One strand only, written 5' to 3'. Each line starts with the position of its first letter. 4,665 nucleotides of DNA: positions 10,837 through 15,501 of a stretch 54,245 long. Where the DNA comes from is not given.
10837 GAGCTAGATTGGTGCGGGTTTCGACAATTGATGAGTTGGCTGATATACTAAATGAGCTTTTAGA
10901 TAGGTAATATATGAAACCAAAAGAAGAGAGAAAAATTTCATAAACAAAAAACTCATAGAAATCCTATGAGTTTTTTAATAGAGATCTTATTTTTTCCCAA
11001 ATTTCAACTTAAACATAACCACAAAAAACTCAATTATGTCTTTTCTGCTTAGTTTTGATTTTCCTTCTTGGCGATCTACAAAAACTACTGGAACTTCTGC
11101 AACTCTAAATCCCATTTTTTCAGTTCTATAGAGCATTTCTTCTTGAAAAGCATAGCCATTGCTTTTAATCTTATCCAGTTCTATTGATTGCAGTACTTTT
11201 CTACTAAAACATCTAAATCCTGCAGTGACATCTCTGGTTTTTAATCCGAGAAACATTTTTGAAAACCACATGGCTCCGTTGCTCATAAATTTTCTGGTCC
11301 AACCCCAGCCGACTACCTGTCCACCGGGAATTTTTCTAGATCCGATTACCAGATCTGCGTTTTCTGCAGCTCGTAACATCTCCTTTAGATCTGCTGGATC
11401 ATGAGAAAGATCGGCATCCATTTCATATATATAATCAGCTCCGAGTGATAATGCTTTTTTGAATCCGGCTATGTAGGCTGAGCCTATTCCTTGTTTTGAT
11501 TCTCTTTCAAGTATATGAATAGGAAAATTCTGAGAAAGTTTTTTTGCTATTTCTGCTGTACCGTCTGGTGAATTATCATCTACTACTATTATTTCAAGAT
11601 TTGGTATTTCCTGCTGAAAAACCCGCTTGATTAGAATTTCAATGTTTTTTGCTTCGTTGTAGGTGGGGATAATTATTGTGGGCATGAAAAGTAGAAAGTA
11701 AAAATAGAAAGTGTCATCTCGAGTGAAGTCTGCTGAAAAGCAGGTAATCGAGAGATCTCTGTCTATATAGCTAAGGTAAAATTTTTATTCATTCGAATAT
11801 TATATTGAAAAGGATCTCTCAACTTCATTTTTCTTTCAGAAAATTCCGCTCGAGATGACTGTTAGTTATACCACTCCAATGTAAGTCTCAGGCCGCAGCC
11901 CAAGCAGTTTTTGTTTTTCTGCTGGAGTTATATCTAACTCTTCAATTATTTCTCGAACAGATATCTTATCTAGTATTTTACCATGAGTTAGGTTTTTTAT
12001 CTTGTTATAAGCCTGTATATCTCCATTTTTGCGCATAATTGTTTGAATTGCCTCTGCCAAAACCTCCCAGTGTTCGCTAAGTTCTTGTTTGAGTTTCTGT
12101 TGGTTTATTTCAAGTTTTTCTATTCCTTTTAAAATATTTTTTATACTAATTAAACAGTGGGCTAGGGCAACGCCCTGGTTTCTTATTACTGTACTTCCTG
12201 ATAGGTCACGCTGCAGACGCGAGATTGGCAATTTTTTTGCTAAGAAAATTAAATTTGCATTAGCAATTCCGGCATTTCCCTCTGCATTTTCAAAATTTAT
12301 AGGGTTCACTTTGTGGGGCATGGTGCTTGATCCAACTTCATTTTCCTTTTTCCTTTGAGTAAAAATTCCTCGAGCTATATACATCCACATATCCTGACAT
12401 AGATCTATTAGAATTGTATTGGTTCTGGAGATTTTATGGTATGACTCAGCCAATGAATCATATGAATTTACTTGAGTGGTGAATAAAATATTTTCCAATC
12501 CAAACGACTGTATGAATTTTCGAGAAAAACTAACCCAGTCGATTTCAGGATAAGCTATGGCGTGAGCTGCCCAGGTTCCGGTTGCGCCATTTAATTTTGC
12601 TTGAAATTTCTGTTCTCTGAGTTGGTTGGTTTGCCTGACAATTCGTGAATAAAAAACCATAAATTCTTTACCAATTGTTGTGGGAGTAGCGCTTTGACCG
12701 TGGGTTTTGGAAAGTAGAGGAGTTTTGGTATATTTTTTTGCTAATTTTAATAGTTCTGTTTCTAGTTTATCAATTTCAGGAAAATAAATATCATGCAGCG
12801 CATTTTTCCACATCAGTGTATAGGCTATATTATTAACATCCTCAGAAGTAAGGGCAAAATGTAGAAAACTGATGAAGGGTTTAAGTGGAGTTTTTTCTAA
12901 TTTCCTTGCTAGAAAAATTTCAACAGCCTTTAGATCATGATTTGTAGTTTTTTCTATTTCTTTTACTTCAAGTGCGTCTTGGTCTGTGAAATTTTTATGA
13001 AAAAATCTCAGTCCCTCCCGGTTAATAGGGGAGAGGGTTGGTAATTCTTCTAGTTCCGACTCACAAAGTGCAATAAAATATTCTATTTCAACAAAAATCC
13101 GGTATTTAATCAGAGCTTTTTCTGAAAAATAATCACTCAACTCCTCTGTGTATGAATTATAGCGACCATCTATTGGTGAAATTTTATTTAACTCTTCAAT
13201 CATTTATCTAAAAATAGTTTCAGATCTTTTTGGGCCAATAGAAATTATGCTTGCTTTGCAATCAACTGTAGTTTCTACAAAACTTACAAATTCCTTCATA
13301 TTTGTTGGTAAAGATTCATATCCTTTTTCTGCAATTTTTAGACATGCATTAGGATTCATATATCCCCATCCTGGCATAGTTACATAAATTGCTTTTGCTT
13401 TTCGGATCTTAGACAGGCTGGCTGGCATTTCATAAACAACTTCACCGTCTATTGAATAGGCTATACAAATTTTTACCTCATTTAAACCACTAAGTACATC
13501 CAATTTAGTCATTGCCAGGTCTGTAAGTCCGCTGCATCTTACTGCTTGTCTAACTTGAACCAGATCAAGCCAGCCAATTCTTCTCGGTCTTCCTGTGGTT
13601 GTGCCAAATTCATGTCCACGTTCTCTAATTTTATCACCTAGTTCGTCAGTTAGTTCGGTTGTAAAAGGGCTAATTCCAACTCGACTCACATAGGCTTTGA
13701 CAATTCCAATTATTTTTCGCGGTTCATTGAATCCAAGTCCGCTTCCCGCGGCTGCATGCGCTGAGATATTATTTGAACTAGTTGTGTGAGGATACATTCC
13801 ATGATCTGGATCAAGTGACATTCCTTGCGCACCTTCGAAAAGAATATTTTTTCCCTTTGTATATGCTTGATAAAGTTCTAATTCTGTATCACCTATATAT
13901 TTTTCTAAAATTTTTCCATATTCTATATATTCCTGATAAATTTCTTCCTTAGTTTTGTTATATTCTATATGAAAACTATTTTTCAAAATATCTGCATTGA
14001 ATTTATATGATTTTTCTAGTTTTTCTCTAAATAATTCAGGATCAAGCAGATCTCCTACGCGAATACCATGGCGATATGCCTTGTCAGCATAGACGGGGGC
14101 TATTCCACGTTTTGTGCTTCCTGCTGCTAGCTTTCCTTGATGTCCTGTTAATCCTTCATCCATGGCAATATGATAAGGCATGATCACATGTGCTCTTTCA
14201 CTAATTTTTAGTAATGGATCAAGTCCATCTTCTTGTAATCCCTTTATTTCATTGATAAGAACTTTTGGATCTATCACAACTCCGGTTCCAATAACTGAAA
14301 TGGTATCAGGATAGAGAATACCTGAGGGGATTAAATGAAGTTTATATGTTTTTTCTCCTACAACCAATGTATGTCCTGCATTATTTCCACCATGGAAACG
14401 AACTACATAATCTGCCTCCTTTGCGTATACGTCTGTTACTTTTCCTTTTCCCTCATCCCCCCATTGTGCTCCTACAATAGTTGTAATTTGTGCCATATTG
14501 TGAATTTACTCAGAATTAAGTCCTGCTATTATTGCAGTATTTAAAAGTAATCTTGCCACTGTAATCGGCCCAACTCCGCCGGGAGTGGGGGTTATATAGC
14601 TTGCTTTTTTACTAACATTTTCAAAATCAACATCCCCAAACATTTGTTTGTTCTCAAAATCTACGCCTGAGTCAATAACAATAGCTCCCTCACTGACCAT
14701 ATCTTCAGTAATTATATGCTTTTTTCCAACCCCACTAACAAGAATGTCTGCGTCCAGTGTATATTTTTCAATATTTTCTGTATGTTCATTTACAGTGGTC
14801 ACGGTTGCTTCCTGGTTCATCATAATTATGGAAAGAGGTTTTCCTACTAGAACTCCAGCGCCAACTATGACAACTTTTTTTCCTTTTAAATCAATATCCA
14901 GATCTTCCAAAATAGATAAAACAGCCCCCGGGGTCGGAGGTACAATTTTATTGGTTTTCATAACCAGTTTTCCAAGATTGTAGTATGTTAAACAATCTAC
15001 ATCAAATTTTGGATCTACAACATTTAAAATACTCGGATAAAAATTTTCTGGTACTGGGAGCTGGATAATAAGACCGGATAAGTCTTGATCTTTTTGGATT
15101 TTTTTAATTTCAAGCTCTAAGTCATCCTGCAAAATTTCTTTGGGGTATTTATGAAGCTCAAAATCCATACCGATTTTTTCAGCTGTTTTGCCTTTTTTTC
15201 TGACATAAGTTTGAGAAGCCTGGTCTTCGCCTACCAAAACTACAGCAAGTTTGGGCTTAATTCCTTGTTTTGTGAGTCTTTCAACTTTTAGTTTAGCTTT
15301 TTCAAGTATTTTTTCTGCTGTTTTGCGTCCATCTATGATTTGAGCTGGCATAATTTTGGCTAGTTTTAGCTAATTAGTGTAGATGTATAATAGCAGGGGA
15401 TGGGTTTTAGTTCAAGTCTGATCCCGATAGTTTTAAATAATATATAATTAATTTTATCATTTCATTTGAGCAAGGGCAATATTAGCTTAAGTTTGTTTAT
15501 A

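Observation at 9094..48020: Six high-GC single-gene islets embedded in intergenic spacers of an AT-rich chromosome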

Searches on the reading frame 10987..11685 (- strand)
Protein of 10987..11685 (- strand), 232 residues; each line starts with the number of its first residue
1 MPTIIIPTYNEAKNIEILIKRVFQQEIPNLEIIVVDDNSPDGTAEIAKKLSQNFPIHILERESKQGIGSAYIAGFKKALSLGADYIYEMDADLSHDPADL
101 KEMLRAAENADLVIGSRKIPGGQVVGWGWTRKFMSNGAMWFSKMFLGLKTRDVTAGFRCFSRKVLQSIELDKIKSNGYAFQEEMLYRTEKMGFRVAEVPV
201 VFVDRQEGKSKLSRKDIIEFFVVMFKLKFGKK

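Call 74: search_protein_families(library=pfam, proteins=[window:10987-11685:-], max_evalue=0.00001)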
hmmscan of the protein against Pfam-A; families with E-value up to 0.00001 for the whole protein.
window:10987-11685:- (232 aa): 2 families
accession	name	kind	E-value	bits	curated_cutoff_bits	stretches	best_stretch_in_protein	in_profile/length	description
PF00535.33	Glycos_transf_2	-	6.2e-36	124.3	23.3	1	3-166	1-165/168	Glycosyl transferase family 2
PF13641.12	Glyco_tranf_2_3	-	3e-08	34.4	27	1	3-210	4-216/230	Glycosyltransferase like family 2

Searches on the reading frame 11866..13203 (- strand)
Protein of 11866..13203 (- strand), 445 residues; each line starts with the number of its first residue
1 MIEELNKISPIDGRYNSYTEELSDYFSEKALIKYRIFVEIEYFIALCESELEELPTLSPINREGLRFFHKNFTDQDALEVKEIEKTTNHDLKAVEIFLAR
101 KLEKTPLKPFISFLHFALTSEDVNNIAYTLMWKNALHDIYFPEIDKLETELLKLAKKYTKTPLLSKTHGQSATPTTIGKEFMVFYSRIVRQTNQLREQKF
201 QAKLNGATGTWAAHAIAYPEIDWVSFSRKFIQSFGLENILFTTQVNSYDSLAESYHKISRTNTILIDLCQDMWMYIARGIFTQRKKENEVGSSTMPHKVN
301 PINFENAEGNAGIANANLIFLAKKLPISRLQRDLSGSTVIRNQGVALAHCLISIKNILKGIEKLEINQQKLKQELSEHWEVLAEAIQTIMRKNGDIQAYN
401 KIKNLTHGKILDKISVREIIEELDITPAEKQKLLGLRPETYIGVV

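Call 74: search_protein_families(library=pfam, proteins=[window:11866-13203:-], max_evalue=0.00001)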
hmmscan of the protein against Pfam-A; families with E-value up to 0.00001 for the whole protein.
window:11866-13203:- (445 aa): 2 families
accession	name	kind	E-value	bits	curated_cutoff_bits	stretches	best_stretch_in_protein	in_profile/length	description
PF00206.25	Lyase_1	-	1.3e-44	153.3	27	1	13-311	1-307/312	Lyase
PF08328.16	ASL_C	-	1.1e-41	142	35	1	328-442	1-115/115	Adenylosuccinate lyase C-terminal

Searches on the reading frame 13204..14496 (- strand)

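Call 74: search_protein_families(library=pfam, proteins=[window:13204-14496:-], max_evalue=0.00001)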
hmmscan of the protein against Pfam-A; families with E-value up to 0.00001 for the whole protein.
window:13204-14496:- (430 aa): 1 family
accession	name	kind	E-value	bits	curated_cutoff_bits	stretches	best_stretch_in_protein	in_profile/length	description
PF00709.27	Adenylsucc_synt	-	1.2e-161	538.6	27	1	7-428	2-416/416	Adenylosuccinate synthetase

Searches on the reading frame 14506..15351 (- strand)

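Call 75: search_protein_families(library=pfam, proteins=[window:14506-15351:-], max_evalue=0.00001)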
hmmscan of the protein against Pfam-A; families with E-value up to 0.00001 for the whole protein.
window:14506-15351:- (281 aa): 2 families
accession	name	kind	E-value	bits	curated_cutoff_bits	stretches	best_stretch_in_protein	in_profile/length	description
PF02882.25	THF_DHG_CYH_C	-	1.8e-54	183.8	27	1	123-275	2-155/160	Tetrahydrofolate dehydrogenase/cyclohydrolase, NAD(P)-binding domain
PF00763.28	THF_DHG_CYH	-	7.1e-31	107.3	32.8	1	6-119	1-115/115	Tetrahydrofolate dehydrogenase/cyclohydrolase, catalytic domain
